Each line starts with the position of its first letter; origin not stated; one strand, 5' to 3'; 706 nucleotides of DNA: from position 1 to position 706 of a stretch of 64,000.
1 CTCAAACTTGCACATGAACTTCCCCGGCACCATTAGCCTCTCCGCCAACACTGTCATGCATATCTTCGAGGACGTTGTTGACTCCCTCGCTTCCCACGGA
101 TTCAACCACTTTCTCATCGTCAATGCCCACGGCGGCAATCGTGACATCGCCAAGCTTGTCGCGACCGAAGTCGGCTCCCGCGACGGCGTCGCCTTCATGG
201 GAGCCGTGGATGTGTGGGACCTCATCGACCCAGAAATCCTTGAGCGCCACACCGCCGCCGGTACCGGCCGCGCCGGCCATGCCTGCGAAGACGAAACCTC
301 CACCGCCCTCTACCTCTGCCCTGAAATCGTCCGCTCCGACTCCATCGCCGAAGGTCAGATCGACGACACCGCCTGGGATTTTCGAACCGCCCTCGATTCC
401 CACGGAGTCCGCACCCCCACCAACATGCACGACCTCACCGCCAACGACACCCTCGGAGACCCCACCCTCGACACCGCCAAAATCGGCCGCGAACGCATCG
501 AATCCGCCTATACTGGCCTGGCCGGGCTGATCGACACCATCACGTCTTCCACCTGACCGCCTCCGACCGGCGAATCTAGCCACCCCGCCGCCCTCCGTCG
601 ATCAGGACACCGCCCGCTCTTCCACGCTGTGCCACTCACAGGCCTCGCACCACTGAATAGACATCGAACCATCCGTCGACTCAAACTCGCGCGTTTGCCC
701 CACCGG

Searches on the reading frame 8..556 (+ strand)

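Call 36: search_protein_families(library=pfam, proteins=[window:8-556:+], max_evalue=0.001)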
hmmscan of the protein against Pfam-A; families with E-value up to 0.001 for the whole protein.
window:8-556:+ (182 aa): 1 family
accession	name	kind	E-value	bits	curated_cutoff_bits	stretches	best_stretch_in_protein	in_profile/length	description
PF02633.19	Creatininase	-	2.8e-35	122.3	31.3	1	2-174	70-237/238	Creatinine amidohydrolase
